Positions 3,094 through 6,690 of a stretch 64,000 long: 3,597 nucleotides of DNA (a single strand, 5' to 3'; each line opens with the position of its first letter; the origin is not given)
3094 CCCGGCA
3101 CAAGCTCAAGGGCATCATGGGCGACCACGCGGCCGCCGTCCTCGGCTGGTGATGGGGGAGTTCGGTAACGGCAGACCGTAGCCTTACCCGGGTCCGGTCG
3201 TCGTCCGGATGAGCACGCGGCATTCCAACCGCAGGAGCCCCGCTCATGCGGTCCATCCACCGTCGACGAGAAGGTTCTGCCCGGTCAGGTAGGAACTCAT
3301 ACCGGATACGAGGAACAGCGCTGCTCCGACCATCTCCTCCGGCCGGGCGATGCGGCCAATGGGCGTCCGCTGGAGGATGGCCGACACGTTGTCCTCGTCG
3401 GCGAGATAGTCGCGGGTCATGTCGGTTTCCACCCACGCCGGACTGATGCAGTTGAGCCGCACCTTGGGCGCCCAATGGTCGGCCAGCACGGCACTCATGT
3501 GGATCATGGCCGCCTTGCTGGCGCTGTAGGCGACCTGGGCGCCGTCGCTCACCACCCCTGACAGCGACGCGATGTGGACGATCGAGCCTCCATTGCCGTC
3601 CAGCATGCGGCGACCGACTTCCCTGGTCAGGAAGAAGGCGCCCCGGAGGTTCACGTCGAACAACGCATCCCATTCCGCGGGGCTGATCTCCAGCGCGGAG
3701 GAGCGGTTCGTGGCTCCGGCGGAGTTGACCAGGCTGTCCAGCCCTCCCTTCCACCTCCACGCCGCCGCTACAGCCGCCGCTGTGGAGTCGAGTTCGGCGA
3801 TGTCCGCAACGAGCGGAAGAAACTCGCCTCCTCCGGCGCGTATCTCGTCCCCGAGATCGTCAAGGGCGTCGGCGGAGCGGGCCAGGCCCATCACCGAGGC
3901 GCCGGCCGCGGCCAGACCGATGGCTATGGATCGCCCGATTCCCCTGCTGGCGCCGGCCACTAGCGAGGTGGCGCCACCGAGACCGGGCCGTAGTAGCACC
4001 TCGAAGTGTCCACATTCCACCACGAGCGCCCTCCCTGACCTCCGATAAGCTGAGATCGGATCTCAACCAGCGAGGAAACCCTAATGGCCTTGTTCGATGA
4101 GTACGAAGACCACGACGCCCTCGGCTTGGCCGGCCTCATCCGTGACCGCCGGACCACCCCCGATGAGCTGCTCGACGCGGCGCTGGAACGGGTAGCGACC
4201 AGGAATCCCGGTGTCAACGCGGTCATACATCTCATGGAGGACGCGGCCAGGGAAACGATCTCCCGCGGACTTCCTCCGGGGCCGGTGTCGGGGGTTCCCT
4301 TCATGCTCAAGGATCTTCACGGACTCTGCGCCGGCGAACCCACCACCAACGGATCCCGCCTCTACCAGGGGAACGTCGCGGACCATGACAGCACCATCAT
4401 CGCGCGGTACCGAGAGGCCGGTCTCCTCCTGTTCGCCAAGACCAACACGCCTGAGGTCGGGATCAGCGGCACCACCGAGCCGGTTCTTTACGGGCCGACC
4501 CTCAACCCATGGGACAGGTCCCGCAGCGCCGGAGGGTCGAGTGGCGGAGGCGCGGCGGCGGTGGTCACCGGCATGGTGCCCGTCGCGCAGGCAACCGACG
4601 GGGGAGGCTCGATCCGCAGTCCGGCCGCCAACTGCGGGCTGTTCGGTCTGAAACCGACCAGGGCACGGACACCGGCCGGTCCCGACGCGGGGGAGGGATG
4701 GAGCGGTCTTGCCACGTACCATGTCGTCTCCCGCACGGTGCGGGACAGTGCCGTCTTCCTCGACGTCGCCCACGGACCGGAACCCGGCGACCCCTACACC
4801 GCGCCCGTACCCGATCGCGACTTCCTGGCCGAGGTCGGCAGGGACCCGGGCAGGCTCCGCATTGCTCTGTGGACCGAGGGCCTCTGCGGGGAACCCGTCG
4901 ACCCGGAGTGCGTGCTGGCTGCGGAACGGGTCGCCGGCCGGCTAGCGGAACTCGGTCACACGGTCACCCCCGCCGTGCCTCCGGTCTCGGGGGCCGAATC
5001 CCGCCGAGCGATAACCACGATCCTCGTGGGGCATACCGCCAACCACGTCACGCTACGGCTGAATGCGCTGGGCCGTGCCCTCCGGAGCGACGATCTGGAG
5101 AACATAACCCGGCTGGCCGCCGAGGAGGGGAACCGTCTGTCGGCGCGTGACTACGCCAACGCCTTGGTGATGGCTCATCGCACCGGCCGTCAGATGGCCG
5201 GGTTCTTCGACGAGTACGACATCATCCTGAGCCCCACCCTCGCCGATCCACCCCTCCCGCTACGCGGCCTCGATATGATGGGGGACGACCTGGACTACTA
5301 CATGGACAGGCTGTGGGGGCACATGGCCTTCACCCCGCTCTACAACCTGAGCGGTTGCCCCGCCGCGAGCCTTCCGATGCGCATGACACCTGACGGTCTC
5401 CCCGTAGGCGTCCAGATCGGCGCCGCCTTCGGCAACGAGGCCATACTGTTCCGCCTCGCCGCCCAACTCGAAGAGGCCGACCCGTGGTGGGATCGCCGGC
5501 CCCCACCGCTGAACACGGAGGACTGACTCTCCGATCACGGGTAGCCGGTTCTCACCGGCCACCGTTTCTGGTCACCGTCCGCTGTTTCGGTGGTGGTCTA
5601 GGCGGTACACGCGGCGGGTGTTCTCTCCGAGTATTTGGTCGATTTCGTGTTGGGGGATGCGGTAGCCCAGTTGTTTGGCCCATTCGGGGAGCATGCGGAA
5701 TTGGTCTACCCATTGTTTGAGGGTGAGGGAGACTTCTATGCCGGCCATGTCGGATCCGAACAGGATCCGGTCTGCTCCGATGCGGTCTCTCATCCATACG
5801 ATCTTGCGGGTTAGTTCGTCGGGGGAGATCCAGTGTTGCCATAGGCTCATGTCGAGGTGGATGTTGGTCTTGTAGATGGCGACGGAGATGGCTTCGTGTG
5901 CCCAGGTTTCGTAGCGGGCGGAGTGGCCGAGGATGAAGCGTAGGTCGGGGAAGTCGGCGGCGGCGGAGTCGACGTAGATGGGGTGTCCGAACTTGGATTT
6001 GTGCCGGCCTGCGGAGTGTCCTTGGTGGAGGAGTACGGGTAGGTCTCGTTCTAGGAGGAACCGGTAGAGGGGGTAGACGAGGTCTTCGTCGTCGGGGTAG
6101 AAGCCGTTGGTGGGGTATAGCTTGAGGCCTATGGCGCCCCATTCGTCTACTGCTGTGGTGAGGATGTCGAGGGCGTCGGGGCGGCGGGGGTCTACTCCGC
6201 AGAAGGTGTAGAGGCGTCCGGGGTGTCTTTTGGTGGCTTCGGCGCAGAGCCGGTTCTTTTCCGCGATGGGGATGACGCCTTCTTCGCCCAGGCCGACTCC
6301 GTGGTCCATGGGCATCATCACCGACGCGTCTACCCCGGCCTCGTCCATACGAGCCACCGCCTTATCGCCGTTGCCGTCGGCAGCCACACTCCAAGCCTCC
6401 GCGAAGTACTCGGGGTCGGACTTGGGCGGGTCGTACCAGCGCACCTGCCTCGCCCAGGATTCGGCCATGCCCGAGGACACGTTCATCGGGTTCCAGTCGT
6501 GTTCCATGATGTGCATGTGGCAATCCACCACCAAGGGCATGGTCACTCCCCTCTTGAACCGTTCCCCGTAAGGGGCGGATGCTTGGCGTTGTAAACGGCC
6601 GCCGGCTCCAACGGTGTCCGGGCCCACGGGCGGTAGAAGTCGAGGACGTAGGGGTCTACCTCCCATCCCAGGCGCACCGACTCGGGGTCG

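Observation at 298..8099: Inverted segmental duplication of an (amidohydrolase + amidohydrolase-2) gene pair, embedded with an amidase, an SDR and TenA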

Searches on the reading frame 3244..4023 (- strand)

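Call 10: search_protein_families(library=pfam, proteins=[window:3244-4023:-], max_evalue=0.001)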
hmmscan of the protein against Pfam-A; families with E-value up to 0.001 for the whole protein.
window:3244-4023:- (259 aa): 4 families
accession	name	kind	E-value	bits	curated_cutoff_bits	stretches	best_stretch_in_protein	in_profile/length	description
PF13561.12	adh_short_C2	-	2.6e-55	188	27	1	24-258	1-236/236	Enoyl-(Acyl carrier protein) reductase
PF00106.31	adh_short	-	5.7e-49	166.7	26.6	1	21-210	4-194/195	short chain dehydrogenase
PF08659.16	KR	-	1.7e-11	44.8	22.6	1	18-173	1-156/180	KR domain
PF23441.1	SDR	-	0.00022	21.1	27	1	128-256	125-254/258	SDR-like rossmann domain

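Call 11: search_protein_families(library=ncbifam, proteins=[window:3244-4023:-], max_evalue=0.001)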
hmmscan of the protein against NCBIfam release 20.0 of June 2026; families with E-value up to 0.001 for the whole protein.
window:3244-4023:- (259 aa): 225 families (the best 25 are shown)
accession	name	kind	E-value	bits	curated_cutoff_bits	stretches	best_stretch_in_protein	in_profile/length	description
NF005559.1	PRK07231.1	subfamily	1.5e-61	208.1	215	1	16-258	3-248/249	glucose 1-dehydrogenase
NF004774.0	PRK06114.1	equivalog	1.4e-57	195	360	1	16-258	15-260/262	SDR family oxidoreductase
TIGR01832.1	kduD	equivalog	4e-56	190.3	338.85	1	15-259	3-247/248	2-dehydro-3-deoxy-D-gluconate 5-dehydrogenase KduD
NF005309.0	PRK06841.1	subfamily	1.6e-55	188.3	286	1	15-258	13-253/255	GolD/DthD family dehydrogenase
NF006070.0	PRK08213.1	subfamily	1.9e-54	184.9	279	1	15-259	10-258/259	gluconate 5-dehydrogenase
TIGR01830.1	3oxo_ACP_reduc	equivalog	1.1e-53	182.4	297.75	1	21-256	2-237/239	3-oxoacyl-[acyl-carrier-protein] reductase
NF006693.0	PRK09242.1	equivalog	3.5e-52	177.1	328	1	15-257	8-253/258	SDR family oxidoreductase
NF004778.0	PRK06124.1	equivalog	7.7e-52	176.2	303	1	15-258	9-253/256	SDR family oxidoreductase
NF005446.0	PRK07035.1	equivalog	8.3e-52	176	373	1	15-258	9-254/255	SDR family oxidoreductase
NF004197.0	PRK05653.1-1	equivalog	4.3e-51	173.9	332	1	15-257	5-246/249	3-oxoacyl-ACP reductase FabG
NF005893.0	PRK07856.1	equivalog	3.7e-50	170.6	255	1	16-256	8-240/255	SDR family oxidoreductase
NF053807.1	RhamDHLra1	equivalog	1.3e-49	169.2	400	1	17-257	4-247/252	L-rhamnose 1-dehydrogenase Lra1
NF004198.0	PRK05653.1-3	equivalog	3.2e-49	167.6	296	1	16-257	6-246/248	3-oxoacyl-ACP reductase FabG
NF009466.0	PRK12826.1-2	subfamily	6.9e-49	166.5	222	1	20-257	6-244/248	3-oxoacyl-ACP reductase FabG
NF005681.0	PRK07478.1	subfamily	7.2e-49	166.5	267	1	17-257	6-249/254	SDR family oxidoreductase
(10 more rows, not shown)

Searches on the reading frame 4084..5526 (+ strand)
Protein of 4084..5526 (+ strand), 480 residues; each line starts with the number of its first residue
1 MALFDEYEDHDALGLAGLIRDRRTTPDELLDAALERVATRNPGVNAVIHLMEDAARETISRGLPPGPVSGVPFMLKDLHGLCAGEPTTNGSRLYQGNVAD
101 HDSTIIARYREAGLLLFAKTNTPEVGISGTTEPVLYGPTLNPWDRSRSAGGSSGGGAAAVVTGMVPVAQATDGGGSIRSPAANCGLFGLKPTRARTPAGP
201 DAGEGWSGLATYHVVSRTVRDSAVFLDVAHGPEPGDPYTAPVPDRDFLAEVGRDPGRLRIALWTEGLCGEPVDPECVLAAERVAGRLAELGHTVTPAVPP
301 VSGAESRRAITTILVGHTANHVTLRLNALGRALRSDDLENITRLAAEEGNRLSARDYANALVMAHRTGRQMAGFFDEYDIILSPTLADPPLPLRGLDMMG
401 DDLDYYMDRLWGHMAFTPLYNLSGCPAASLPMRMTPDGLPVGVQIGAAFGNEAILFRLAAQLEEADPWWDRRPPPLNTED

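Call 10: search_protein_families(library=pfam, proteins=[window:4084-5526:+], max_evalue=0.001)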
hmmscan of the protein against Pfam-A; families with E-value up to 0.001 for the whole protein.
window:4084-5526:+ (480 aa): 1 family
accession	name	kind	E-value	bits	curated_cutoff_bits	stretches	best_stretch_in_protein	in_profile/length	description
PF01425.27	Amidase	-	2.6e-92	310.6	27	1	28-453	1-442/445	Amidase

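Call 11: search_protein_families(library=ncbifam, proteins=[window:4084-5526:+], max_evalue=0.001)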
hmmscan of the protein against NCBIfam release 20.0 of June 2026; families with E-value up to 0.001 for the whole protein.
window:4084-5526:+ (480 aa): 26 families (the best 25 are shown)
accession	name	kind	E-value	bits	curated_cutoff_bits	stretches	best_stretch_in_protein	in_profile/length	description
NF005899.0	PRK07869.1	equivalog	2.6e-94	316.7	418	1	7-468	12-464/471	amidase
NF009119.0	PRK12470.1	equivalog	1.7e-83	281.2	498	1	15-474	14-460/462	amidase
NF004815.0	PRK06169.1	equivalog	3.3e-83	279.8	506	1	8-474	8-467/471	amidase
NF005099.0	PRK06529.1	equivalog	8.4e-80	268.9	505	2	10-389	4-383/484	amidase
NF004717.0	PRK06061.1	equivalog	8.8e-78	262.1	498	1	19-477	26-478/483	amidase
NF005687.0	PRK07487.1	subfamily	1.2e-69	235.3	428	1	12-465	10-455/468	amidase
NF005686.0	PRK07486.1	subfamily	3.5e-69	233.8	465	1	6-476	10-483/486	amidase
NF005450.0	PRK07042.1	equivalog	1e-64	218.8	458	1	9-473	6-459/464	amidase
NF004816.0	PRK06170.1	equivalog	8.2e-63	212.7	503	1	14-466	16-482/493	amidase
NF006631.0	PRK09201.1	equivalog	2.5e-58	197.9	461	1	11-465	8-454/466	AtzE family amidohydrolase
TIGR02715.1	amido_AtzE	subfamily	1.1e-56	192.7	425.75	1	16-464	6-446/452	AtzE family amidohydrolase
TIGR00132.1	gatA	equivalog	1.7e-51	175.4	481.1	2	18-297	4-284/466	Asp-tRNA(Asn)/Glu-tRNA(Gln) amidotransferase subunit GatA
NF005565.0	PRK07235.1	subfamily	5.3e-48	163.9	545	2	61-297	81-316/506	amidase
NF005688.0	PRK07488.1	equivalog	6.8e-43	147.2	532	2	16-197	17-203/474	indoleacetamide hydrolase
NF005460.0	PRK07056.1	subfamily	8.7e-40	137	447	1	19-464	17-451/457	amidase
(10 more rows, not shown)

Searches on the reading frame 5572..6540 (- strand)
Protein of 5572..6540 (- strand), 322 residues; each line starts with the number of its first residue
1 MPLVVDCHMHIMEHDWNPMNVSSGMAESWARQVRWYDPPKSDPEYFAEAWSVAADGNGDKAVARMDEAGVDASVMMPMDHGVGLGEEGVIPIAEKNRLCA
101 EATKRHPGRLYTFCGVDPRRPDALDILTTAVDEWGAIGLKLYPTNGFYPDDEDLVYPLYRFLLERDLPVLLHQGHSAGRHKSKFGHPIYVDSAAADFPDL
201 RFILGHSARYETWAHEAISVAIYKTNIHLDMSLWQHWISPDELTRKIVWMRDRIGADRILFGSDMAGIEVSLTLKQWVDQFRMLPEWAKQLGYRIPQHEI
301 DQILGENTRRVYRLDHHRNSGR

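Call 10: search_protein_families(library=pfam, proteins=[window:5572-6540:-], max_evalue=0.001)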
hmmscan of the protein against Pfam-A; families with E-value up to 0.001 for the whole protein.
window:5572-6540:- (322 aa): 1 family
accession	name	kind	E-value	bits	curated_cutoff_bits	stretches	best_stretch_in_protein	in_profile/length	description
PF04909.20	Amidohydro_2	-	4.6e-33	115.7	26.4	1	5-314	1-289/289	Amidohydrolase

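Call 11: search_protein_families(library=ncbifam, proteins=[window:5572-6540:-], max_evalue=0.001)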
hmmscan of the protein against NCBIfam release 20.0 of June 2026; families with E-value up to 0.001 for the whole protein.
window:5572-6540:- (322 aa): 0 families

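Call 18: search_solved_structures(query=window:5572-6540:-, max_evalue=0.001)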
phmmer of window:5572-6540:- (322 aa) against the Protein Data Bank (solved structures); distinct sequences matched with E-value up to 0.001: 5.
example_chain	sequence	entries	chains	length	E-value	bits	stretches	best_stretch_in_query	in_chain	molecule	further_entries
3irs_A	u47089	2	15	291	1e-10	44.7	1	78-288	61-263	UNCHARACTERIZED PROTEIN BB4693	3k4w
6dxs_A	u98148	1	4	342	0.00021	23.9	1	65-269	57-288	4-oxalomesaconate hydratase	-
4inf_A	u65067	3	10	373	0.00028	23.5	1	58-176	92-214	METAL-DEPENDENT HYDROLASE | 5-Carboxyvanillate Decarboxylase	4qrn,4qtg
4qs5_A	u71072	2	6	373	0.00029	23.4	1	58-176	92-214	Ligw2 Decarboxylase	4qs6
2gwg_A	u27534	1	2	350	0.0007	22.2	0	63-209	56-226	4-oxalomesaconate hydratase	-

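Call 66: search_solved_structures(query=A5, max_evalue=0.01)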
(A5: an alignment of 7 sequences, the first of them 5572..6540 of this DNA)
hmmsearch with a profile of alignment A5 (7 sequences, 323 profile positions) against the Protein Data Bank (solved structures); distinct sequences matched with E-value up to 0.01: 11.
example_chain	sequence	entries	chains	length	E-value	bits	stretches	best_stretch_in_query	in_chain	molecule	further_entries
3irs_A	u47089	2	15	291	8.6e-13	51.4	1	79-235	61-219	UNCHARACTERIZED PROTEIN BB4693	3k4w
4inf_A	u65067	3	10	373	6.9e-08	35.3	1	52-176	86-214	METAL-DEPENDENT HYDROLASE | 5-Carboxyvanillate Decarboxylase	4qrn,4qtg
4qs5_A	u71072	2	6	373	7.4e-08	35.2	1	52-176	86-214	Ligw2 Decarboxylase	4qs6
2gwg_A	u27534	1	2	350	5e-07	32.4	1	62-210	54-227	4-oxalomesaconate hydratase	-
6dwv_B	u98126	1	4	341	8.1e-06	28.4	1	54-312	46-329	4-oxalomesaconate hydratase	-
6dxq_A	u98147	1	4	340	1.2e-05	27.8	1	65-312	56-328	4-oxalomesaconate hydratase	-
6dxs_A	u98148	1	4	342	1.7e-05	27.4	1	65-312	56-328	4-oxalomesaconate hydratase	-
3nur_A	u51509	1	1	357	0.0002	23.9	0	195-269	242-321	Amidohydrolase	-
5vn5_A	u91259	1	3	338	0.0011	21.4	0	153-317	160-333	2,2',3-trihydroxy-3'-methoxy-5,5'-dicarboxybiphenyl meta-cleavage compound hydrolase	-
6e6i_A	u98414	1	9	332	0.0032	19.9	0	152-315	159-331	2,2',3-trihydroxy-3'-methoxy-5,5'-dicarboxybiphenyl meta-cleavage compound hydrolase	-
4icm_A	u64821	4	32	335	0.0044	19.5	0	55-173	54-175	5-carboxyvanillate decarboxylase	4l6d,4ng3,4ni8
